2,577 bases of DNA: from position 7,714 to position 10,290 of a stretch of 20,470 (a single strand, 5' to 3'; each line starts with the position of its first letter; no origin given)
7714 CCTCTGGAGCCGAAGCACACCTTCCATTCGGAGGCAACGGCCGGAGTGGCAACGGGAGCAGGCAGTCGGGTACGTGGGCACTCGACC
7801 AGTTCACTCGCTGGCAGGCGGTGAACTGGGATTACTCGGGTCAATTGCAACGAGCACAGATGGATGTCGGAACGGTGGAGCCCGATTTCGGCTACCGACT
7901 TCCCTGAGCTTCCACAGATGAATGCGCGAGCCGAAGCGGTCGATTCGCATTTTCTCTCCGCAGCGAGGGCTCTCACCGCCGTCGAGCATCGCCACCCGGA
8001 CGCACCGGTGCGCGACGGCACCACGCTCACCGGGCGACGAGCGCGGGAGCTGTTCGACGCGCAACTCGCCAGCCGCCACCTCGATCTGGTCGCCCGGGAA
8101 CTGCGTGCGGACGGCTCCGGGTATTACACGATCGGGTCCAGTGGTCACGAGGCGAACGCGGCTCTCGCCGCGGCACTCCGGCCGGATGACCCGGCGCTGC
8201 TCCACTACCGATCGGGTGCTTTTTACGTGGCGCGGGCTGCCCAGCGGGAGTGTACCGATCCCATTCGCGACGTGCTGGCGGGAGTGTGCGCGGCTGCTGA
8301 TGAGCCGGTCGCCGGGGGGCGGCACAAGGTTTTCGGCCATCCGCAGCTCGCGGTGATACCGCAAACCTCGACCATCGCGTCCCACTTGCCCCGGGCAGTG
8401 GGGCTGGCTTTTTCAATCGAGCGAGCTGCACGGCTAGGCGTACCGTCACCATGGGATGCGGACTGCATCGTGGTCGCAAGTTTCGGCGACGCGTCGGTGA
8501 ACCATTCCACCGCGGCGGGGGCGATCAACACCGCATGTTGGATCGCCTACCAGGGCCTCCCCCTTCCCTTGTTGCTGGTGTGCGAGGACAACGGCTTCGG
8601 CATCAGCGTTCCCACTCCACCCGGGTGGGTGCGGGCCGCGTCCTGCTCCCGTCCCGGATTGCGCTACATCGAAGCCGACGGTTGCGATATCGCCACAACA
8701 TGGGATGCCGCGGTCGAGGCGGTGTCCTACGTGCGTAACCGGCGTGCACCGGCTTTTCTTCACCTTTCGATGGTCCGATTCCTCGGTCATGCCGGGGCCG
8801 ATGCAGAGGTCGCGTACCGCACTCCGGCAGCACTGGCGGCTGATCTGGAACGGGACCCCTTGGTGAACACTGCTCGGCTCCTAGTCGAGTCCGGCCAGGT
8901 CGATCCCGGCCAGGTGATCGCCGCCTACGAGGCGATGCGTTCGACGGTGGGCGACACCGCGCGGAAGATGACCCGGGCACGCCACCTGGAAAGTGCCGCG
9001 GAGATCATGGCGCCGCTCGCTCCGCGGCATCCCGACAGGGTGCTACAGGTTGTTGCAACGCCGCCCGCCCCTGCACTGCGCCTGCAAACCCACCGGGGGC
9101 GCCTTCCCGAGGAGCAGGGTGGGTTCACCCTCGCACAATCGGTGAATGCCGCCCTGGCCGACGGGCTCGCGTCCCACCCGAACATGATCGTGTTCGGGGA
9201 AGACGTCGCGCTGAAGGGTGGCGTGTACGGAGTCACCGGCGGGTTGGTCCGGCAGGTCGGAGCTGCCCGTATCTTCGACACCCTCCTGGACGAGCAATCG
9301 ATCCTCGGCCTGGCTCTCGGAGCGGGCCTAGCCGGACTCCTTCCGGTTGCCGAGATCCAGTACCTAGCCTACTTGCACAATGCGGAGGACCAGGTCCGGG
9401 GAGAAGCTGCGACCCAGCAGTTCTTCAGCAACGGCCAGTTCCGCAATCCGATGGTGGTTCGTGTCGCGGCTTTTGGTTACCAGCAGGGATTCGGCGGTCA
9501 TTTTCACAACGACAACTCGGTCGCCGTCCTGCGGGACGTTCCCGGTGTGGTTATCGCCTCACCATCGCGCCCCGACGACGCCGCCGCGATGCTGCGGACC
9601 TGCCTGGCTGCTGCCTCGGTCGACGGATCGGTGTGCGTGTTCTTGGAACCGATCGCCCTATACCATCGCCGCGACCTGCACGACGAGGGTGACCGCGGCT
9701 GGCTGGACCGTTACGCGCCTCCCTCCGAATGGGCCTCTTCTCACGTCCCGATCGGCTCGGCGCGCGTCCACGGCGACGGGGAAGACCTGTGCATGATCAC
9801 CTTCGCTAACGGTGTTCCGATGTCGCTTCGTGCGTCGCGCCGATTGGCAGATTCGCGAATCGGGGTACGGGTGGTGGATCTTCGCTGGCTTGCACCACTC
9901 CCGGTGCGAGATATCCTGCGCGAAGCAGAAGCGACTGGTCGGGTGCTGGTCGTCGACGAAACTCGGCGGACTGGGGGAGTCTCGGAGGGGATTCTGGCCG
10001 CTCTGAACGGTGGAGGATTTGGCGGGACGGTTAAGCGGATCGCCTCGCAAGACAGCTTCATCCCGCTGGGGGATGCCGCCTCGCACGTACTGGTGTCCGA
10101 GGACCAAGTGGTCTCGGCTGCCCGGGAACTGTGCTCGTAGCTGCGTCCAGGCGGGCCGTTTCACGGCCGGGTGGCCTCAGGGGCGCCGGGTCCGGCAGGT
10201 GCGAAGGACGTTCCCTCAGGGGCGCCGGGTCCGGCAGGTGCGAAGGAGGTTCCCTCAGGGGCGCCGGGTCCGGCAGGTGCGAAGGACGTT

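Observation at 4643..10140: Lysine-catabolic lat-pcd pair coupled to a fused alpha/beta TPP-dependent E1 dehydrogenase under an XRE regulator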

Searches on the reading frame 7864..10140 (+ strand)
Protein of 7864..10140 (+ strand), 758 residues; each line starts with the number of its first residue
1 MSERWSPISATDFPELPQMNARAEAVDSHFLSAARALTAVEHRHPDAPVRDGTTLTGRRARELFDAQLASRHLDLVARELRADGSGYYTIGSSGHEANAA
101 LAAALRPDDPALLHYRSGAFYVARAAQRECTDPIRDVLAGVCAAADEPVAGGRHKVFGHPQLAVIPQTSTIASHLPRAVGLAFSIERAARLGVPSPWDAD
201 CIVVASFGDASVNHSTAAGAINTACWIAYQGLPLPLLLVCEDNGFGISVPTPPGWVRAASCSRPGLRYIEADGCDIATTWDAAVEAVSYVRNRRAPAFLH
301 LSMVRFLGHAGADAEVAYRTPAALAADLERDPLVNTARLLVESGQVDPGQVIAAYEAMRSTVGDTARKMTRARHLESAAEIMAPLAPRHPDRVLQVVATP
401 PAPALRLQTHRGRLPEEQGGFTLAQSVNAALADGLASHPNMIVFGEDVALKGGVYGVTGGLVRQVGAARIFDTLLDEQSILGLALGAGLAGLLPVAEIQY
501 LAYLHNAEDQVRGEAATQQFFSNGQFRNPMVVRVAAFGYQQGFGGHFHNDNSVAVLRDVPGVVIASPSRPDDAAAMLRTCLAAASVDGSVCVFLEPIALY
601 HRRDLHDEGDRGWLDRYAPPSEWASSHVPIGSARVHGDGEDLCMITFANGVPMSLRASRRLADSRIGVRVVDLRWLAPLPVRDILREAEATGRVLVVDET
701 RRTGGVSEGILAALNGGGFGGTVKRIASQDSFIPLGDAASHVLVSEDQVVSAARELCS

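Call 4: search_protein_families(library=pfam, proteins=[window:7864-10140:+], max_evalue=0.01)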
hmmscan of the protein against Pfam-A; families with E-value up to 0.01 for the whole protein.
window:7864-10140:+ (758 aa): 3 families
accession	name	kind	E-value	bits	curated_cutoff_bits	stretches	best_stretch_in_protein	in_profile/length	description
PF00676.26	E1_dh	-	2.4e-19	69.9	22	1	70-373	7-295/300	Dehydrogenase E1 component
PF02780.25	Transketolase_C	-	8.1e-19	68.2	25.9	1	631-737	1-109/124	Transketolase, C-terminal domain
PF02779.29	Transket_pyr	-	1.1e-18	67.9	27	1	423-594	5-167/174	Transketolase, pyrimidine binding domain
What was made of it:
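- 7918..10140 (+): Fused E1-alpha/E1-beta ThDP-dependent 2-oxoacid dehydrogenase component. 740 aa from ATG 7918; the longest ORF starts at ATG 7864 (758 aa). Predicted 2-oxoadipate-specific E1. E1_dh, Transket_pyr and Transketolase_C are all above gathering scores (call 4).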

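Call 5: search_protein_families(library=ncbifam, proteins=[window:7864-10140:+], max_evalue=0.01)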
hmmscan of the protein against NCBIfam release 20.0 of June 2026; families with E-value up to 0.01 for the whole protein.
window:7864-10140:+ (758 aa): 7 families
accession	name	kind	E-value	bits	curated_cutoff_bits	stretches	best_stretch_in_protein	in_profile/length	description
NF008854.0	PRK11892.1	equivalog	9.2e-41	140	454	1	388-757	108-462/464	pyruvate dehydrogenase complex E1 component subunit beta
NF006667.0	PRK09212.1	subfamily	2.9e-40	138.1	321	1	422-757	5-323/327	pyruvate dehydrogenase complex E1 component subunit beta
TIGR03181.1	PDH_E1_alph_x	equivalog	5.1e-23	81.5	411.35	1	56-375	22-317/341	pyruvate dehydrogenase (acetyl-transferring) E1 component subunit alpha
TIGR03182.1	PDH_E1_alph_y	equivalog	1.3e-18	67.1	393.85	1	68-369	12-298/315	pyruvate dehydrogenase (acetyl-transferring) E1 component subunit alpha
TIGR00204.1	dxs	equivalog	8.2e-17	60.9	465.95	1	468-739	352-594/616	1-deoxy-D-xylulose-5-phosphate synthase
NF004559.0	PRK05899.2-5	equivalog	1.3e-10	40.1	488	1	468-755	360-622/627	transketolase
NF003933.0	PRK05444.2-2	equivalog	1.1e-06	27.5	395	1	467-738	334-583/606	1-deoxy-D-xylulose-5-phosphate synthase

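Call 10: find_homologous_proteins(query=window:7864-10140:+, max_evalue=1e-10)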
Query window:7864-10140:+ (758 aa): 8000 proteins with E <= 1e-10 among 8000 candidates; the best 120 are listed.
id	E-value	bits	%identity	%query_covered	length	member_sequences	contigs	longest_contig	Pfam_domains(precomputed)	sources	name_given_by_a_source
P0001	0.0e+0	1694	100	100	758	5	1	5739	PF00676.26,PF02780.26,PF02779.30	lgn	-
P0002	0.0e+0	1224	75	97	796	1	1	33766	PF00676.26,PF02780.26,PF02779.30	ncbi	-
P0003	0.0e+0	1221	74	99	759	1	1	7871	PF00676.26,PF02780.26,PF02779.30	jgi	jgi:2-oxoisovalerate dehydrogenase E1 component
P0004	0.0e+0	1191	71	98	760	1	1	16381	PF00676.26,PF02780.26,PF02779.30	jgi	jgi:2-oxoisovalerate dehydrogenase E1 component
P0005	0.0e+0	1170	73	94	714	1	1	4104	PF00676.26,PF02780.26,PF02779.30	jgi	jgi:2-oxoisovalerate dehydrogenase E1 component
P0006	0.0e+0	1164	70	99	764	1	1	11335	PF00676.26,PF02780.26,PF02779.30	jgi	jgi:2-oxoisovalerate dehydrogenase E1 component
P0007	0.0e+0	1154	71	98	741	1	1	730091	PF00676.26,PF02780.26,PF02779.30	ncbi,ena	-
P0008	0.0e+0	1141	71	93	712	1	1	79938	PF00676.26,PF02780.26,PF02779.30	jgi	jgi:2-oxoisovalerate dehydrogenase E1 component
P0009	0.0e+0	1100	69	97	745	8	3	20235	PF00676.26,PF02780.26,PF02779.30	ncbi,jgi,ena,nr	ncbi:MAG TPA: thiamine pyrophosphate-dependent enzyme [Actinomycetes bacterium]|jgi:2-oxoisovalerate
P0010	0.0e+0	1098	69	97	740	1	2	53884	PF00676.26,PF02780.26,PF02779.30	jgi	jgi:2-oxoisovalerate dehydrogenase E1 component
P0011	0.0e+0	1093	69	97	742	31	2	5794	PF00676.26,PF02780.26,PF02779.30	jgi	jgi:2-oxoisovalerate dehydrogenase E1 component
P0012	0.0e+0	1093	68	97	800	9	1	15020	PF00676.26,PF02780.26,PF02779.30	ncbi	-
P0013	0.0e+0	1091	68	97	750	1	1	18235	PF00676.26,PF02780.26,PF02779.30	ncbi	-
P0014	0.0e+0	1088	68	97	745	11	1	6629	PF00676.26,PF02780.26,PF02779.30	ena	-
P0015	0.0e+0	1087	68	97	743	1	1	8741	PF00676.26,PF02780.26,PF02779.30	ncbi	-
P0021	0.0e+0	1081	68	97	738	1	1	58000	PF00676.26,PF02780.26,PF02779.30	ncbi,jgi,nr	ncbi:MAG TPA: thiamine pyrophosphate-dependent enzyme [Actinomycetes bacterium]|nr:thiamine pyrophos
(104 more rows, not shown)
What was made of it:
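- JGI names most homologues this way (call 10).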

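Call 11: search_solved_structures(query=window:7864-10140:+, max_evalue=0.001)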
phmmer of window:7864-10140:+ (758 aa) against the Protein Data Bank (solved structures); distinct sequences matched with E-value up to 0.001: 44.
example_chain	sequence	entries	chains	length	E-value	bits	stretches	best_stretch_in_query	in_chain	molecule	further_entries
3duf_B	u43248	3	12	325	1.7e-44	155.6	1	421-755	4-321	Pyruvate dehydrogenase E1 component subunit beta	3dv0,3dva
1w85_B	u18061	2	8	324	1.9e-44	155.4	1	421-755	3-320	PYRUVATE DEHYDROGENASE E1 COMPONENT, BETA SUBUNIT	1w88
1um9_B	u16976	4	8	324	5.3e-41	144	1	421-708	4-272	2-oxo acid dehydrogenase beta subunit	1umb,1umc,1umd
1ik6_A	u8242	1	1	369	1.9e-40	142.2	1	423-712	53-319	pyruvate dehydrogenase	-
2bp7_B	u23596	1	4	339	1.1e-36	129.8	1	421-712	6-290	2-OXOISOVALERATE DEHYDROGENASE BETA SUBUNIT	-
1qs0_B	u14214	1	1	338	1.1e-36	129.8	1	421-712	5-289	2-OXOISOVALERATE DEHYDROGENASE BETA-SUBUNIT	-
1dtw_B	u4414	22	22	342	1.4e-32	116.2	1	421-713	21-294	BRANCHED-CHAIN ALPHA-KETO ACID DEHYDROGENASE BETA SUBUNIT | 2-OXOISOVALERATE DEHYDROGENASE BETA SUBUNIT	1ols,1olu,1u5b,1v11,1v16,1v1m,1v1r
2j9f_B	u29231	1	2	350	1.5e-32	116.1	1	421-713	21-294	2-OXOISOVALERATE DEHYDROGENASE BETA SUBUNIT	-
1olx_B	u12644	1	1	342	3.2e-31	111.7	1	421-713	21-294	2-OXOISOVALERATE DEHYDROGENASE BETA SUBUNIT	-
1ni4_B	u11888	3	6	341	4.7e-20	74.8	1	422-714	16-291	Pyruvate dehydrogenase E1 component: Beta subunit | Pyruvate dehydrogenase E1 component subunit beta | Pyruvate dehydrogenase E1 component subunit beta, mitocho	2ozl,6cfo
6cer_B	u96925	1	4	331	5.6e-20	74.5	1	422-714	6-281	Pyruvate dehydrogenase E1 component subunit beta, mitochondrial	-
3exe_B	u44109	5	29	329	6e-20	74.4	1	422-714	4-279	Pyruvate dehydrogenase E1 component subunit beta, mitochondrial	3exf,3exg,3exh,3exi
1um9_A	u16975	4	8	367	2e-14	56.2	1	55-342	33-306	2-oxo acid dehydrogenase alpha subunit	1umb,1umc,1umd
1v11_A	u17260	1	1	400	5e-09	38.3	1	73-351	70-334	2-OXOISOVALERATE DEHYDROGENASE ALPHA SUBUNIT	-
1olu_A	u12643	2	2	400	6e-09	38.1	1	73-351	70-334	2-OXOISOVALERATE DEHYDROGENASE ALPHA SUBUNIT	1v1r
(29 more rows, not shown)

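Call 12: find_related_loci(query=window:7918-10140:+, collection=genome_contigs, flank=8000)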
Query window:7918-10140:+ (740 aa) in genome_contigs; peptide patterns used: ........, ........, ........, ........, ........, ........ (x = any residue, [..] = any of these).
600 stretches matched a pattern (row limit reached: there are more); 599 encode a relative of the query (tblastn E <= 1e-3); the best 80 are kept; 80 distinct loci.
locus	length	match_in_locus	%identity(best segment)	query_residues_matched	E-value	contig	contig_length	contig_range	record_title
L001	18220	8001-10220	66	6-740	0e+0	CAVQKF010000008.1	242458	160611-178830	MAG: uncultured Actinomycetota bacterium isolate MFD00008.bin.2.104 genome assembly, contig: contig_25274, whole genome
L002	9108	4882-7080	66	6-738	0e+0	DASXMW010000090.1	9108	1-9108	MAG TPA_asm: Streptosporangiaceae bacterium isolate SMAG_U5338 k141_3394683, whole genome shotgun sequence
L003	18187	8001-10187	66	6-731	0e+0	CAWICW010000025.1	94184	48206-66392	MAG: uncultured Actinomycetes bacterium isolate MFD09567.bin.2.46 genome assembly, contig: contig_30039, whole genome sh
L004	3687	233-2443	66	6-739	0e+0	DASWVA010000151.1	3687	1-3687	MAG TPA_asm: Streptosporangiaceae bacterium isolate SMAG_U3617 k141_90407, whole genome shotgun sequence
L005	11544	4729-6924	65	8-739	0e+0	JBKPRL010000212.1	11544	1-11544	MAG: bacterium isolate GS_EKS_MAG_00050 GS_EKS_000003602377, whole genome shotgun sequence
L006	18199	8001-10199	63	6-738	0e+0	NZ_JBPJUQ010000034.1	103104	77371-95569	Streptosporangium sp. G11 G11_scaffold34, whole genome shotgun sequence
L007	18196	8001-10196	64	6-738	0e+0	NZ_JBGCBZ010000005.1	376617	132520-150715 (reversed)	Planotetraspora sp. GP83 Ga0558621_05, whole genome shotgun sequence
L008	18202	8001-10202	64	6-738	0e+0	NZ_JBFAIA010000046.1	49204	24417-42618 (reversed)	Nonomuraea sp. NPDC050691 NPDC050691_17_E11.ctg-0046, whole genome shotgun sequence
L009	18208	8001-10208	62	6-740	0e+0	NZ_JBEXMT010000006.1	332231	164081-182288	Nonomuraea sp. NPDC003804 NPDC003804_11_D7.ctg-0006, whole genome shotgun sequence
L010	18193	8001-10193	63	6-738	0e+0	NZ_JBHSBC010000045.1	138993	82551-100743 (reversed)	Streptosporangium jomthongense strain TBRC 7912 GCM70011559_59, whole genome shotgun sequence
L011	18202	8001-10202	63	6-738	0e+0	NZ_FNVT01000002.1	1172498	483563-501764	Nonomuraea solani strain CGMCC 4.7037, whole genome shotgun sequence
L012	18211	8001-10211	62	6-740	0e+0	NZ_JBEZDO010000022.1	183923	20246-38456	Nonomuraea sp. NPDC049152 NPDC049152_32_E10.ctg-0022, whole genome shotgun sequence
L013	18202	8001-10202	62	6-738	0e+0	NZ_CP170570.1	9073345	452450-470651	Nonomuraea fastidiosa strain KACC 16795 chromosome, complete genome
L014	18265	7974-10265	63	5-738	0e+0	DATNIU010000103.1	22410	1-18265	MAG TPA_asm: Streptosporangiaceae bacterium isolate SMAG_U11381 k141_99507, whole genome shotgun sequence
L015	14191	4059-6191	64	28-738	0e+0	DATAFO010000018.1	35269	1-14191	MAG TPA_asm: Solirubrobacterales bacterium isolate SMAG_U6805 k141_5658124, whole genome shotgun sequence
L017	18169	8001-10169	63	6-726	0e+0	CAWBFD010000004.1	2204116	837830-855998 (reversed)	MAG: uncultured Actinomycetes bacterium isolate MFD04850.bin.1.53 genome assembly, contig: contig_7158, whole genome sho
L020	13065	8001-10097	65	28-726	0e+0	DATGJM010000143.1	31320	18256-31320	MAG TPA_asm: Solirubrobacteraceae bacterium isolate SMAG_U9833 k141_1515493, whole genome shotgun sequence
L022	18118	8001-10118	63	3-735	0e+0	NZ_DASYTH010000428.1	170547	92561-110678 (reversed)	MAG: Actinophytocola sp. isolate SMAG_U4562 k141_590033, whole genome shotgun sequence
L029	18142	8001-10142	65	28-740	0e+0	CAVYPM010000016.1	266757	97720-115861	MAG: uncultured Actinomycetes bacterium isolate MFD05513.bin.1.180 genome assembly, contig: contig_38362, whole genome s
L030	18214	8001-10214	61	5-740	0e+0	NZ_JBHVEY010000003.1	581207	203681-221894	Rhodococcus sp. NPDC057529 NPDC057529_323_C2.ctg-0003, whole genome shotgun sequence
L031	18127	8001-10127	65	30-738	0e+0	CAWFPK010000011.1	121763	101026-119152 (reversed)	MAG: uncultured Actinomycetota bacterium isolate MFD01689.bin.2.72 genome assembly, contig: contig_41471, whole genome s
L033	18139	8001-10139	64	6-739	0e+0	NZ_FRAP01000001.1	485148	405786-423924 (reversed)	Pseudonocardia thermophila strain DSM 43832, whole genome shotgun sequence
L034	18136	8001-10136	63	6-740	0e+0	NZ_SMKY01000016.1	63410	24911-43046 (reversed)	Actinomadura darangshiensis strain DSM 45941 NODE_16_length_63410_cov_14.2143, whole genome shotgun sequence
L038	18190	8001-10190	65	6-739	0e+0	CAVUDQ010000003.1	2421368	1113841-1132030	MAG: uncultured Actinomycetota bacterium isolate MFD02840.bin.1.302 genome assembly, contig: contig_30040, whole genome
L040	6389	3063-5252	60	6-740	0e+0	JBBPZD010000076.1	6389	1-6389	MAG: Actinomycetales bacterium isolate bin.29 bin.29_S7Ck141_1460540_length_6389_cov_10.0000, whole genome shotgun seque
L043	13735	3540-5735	63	6-740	0e+0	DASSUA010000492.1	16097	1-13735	MAG TPA_asm: Pseudonocardiaceae bacterium isolate SMAG_U555 k141_170710, whole genome shotgun sequence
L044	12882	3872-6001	63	5-740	0e+0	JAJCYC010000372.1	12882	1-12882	MAG: Pseudonocardia sp. isolate OFTM335 OFTM335_371, whole genome shotgun sequence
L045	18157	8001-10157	63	25-740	0e+0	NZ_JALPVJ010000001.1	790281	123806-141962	Actinoplanes sp. M2I2 Scaffold1, whole genome shotgun sequence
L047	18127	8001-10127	60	5-740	0e+0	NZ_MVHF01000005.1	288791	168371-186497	Mycobacterium aquaticum strain RW6 NODE_5_length_288791_cov_41.2215, whole genome shotgun sequence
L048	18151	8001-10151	65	26-738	0e+0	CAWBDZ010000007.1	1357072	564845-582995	MAG: uncultured Actinomycetota bacterium isolate MFD00731.bin.1.245 genome assembly, contig: contig_23667, whole genome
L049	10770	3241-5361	64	28-726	0e+0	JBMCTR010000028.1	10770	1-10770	MAG: Actinomycetota bacterium isolate D2M14_3 NODE_241_length_10770_cov_30.517499, whole genome shotgun sequence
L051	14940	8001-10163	63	29-739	0e+0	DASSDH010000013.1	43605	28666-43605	MAG TPA_asm: Jiangellaceae bacterium isolate SMAG_U945 k141_1269422, whole genome shotgun sequence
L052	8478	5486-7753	61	3-739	0e+0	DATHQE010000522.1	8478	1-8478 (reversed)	MAG TPA_asm: Streptosporangiaceae bacterium isolate SMAG_U12730 k141_1575285, whole genome shotgun sequence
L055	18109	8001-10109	63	6-740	0e+0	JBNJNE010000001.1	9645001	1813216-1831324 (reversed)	Spirillospora sp. CA-108201 MDNA_WGS_248_1, whole genome shotgun sequence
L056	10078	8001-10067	62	5-696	0e+0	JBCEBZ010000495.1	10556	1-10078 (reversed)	MAG: Rhodococcus sp. (in: high G+C Gram-positive bacteria) isolate dbin006__SEP_COME_DAS NODE_6425_length_10556_cov_5.80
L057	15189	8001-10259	60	8-738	0e+0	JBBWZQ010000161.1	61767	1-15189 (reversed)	MAG: Micromonosporaceae bacterium isolate Holy_114 scaffold_504910, whole genome shotgun sequence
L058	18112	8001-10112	63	6-740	0e+0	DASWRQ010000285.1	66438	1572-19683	MAG TPA_asm: Kutzneria sp. isolate SMAG_U3526 k141_2315442, whole genome shotgun sequence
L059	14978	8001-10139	60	3-735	0e+0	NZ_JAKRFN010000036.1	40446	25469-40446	Mycobacterium sp. PSTR-4-N NODE_36_length_40446_cov_23.288722, whole genome shotgun sequence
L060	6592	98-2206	61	5-735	0e+0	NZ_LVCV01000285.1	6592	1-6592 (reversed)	Rhodococcus sp. EPR-157 Scaffold25_4, whole genome shotgun sequence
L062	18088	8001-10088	61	7-738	0e+0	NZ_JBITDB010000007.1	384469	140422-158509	Kribbella sp. NPDC051620 NPDC051620_53_F8.ctg-0007, whole genome shotgun sequence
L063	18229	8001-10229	64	3-738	0e+0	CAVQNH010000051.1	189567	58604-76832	MAG: uncultured Actinomycetes bacterium isolate MFD00125.bin.2.26 genome assembly, contig: contig_9957, whole genome sho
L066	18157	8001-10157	60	5-739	0e+0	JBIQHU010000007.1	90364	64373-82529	MAG: Mycobacterium sp. isolate mag.6d NODE_157_length_90364, whole genome shotgun sequence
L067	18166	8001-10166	62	5-739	0e+0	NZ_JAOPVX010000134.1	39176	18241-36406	MAG: Mycobacterium sp. isolate RYN_159 scaffold_1396654, whole genome shotgun sequence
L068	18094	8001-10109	60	5-739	0e+0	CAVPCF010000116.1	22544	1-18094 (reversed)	MAG: Candidatus Melainabacteria bacterium isolate MFD10064.bin.2.13 genome assembly, contig: contig_39710, whole genome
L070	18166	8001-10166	60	5-739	0e+0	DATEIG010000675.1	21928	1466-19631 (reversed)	MAG TPA_asm: Mycobacterium sp. isolate SMAG_U8831 k141_1186018, whole genome shotgun sequence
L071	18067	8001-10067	62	45-740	0e+0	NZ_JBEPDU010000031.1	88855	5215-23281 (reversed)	Saccharopolyspora sp. NPDC000359 NPDC000359_15_H8.ctg-0031, whole genome shotgun sequence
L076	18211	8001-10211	61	8-738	0e+0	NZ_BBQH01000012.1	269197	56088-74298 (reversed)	Rhizomonospora bruguierae strain NBRC 107566, whole genome shotgun sequence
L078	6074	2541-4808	62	6-740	0e+0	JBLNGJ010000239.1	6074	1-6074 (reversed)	MAG: Micromonosporaceae bacterium isolate MAG23 PRJNA1068274_bin1_renamed_238, whole genome shotgun sequence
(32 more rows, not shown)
